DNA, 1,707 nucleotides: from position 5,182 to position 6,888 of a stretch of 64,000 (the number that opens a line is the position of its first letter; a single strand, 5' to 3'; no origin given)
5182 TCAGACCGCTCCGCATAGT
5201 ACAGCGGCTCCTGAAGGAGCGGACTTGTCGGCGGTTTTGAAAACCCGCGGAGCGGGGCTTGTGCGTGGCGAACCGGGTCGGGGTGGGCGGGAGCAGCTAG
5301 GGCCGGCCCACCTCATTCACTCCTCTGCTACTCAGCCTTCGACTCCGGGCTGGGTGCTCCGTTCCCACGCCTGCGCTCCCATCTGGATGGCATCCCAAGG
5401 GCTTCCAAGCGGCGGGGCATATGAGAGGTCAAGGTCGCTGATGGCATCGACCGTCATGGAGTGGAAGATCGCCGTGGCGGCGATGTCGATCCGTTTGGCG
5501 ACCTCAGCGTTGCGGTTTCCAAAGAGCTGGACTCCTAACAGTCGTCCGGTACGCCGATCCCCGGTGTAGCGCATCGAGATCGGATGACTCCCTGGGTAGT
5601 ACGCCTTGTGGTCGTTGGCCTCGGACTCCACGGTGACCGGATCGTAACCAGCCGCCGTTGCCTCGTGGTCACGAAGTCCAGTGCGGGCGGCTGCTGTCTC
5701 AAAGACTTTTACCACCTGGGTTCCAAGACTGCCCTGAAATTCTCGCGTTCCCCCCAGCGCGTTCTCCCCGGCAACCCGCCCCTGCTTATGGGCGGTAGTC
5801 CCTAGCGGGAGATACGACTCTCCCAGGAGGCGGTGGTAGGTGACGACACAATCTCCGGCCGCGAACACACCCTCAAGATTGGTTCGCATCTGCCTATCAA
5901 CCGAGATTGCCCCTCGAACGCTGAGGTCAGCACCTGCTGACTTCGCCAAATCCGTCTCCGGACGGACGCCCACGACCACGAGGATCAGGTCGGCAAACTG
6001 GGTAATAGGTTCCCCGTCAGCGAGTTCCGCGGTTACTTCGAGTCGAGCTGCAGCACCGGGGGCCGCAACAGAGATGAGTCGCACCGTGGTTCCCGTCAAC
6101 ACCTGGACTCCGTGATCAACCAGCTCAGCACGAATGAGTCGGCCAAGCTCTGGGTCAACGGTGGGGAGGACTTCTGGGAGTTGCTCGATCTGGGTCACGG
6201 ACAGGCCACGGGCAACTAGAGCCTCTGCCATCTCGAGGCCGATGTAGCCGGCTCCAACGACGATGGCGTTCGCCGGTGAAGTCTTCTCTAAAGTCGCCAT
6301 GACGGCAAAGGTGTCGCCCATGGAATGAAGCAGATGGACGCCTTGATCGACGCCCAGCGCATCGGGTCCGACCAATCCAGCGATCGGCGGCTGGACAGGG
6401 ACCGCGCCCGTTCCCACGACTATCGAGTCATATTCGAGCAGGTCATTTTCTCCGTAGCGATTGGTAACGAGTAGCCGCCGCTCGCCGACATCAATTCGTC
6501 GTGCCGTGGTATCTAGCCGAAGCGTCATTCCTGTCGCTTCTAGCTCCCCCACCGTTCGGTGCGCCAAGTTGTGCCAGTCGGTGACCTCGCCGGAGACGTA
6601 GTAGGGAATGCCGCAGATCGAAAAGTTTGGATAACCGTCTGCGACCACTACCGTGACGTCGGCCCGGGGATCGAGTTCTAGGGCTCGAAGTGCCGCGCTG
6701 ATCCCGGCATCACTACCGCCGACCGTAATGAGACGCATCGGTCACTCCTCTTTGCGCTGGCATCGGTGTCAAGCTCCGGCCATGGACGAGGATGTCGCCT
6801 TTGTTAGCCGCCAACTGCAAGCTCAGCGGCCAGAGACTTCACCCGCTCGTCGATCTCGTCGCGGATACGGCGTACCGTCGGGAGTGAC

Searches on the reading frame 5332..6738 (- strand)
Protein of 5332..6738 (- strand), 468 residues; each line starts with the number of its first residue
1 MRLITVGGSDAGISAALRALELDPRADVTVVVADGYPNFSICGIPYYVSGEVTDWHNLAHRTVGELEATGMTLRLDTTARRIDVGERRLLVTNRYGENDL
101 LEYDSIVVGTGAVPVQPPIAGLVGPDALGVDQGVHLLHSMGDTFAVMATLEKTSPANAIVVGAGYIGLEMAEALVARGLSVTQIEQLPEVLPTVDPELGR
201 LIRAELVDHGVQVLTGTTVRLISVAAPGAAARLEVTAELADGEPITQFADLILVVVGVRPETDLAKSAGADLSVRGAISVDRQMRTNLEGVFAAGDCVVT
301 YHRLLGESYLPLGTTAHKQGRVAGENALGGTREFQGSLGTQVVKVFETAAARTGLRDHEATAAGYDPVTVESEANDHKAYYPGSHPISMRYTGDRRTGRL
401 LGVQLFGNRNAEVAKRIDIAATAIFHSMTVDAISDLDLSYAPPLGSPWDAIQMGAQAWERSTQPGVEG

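Call 72: find_encoding_contigs(protein=window:5332-6738:-, flank=10000, max_places=1)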
Protein window:5332-6738:- (468 aa): 6 contigs read that carry it; 1 place shown.
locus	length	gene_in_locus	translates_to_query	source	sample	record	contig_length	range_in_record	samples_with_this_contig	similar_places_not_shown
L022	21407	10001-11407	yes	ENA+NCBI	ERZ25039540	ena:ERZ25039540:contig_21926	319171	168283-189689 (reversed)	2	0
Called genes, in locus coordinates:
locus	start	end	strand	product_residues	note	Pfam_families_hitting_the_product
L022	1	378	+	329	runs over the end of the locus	PF00892:EamA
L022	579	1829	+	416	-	PF02040:ArsB, PF03600:CitMHS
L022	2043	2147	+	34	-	-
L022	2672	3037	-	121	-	PF05656:DUF805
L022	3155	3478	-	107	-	-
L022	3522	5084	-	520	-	PF00149:Metallophos (faint)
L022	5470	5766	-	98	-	-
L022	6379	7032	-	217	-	PF00383:dCMP_cyt_deam_1, PF14437:MafB19-deam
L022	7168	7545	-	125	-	PF01022:HTH_5, PF12840:HTH_20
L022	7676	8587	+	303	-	PF13489:Methyltransf_23, PF01135:PCMT (weak), PF01209:Ubie_methyltran, PF06325:PrmA (weak), PF13847:Methyltransf_31, PF08241:Methyltransf_11, PF08242:Methyltransf_12, PF13649:Methyltransf_25, +4 more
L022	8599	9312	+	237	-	PF00230:MIP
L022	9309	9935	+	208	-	PF21234:Phosphatase-like_N, PF01451:LMWPc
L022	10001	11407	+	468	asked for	PF01266:DAO (faint), PF07992:Pyr_redox_2, PF13738:Pyr_redox_3 (faint), PF00070:Pyr_redox, PF02852:Pyr_redox_dim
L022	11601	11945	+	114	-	PF12680:SnoaL_2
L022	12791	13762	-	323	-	PF08240:ADH_N, PF00107:ADH_zinc_N, PF13602:ADH_zinc_N_2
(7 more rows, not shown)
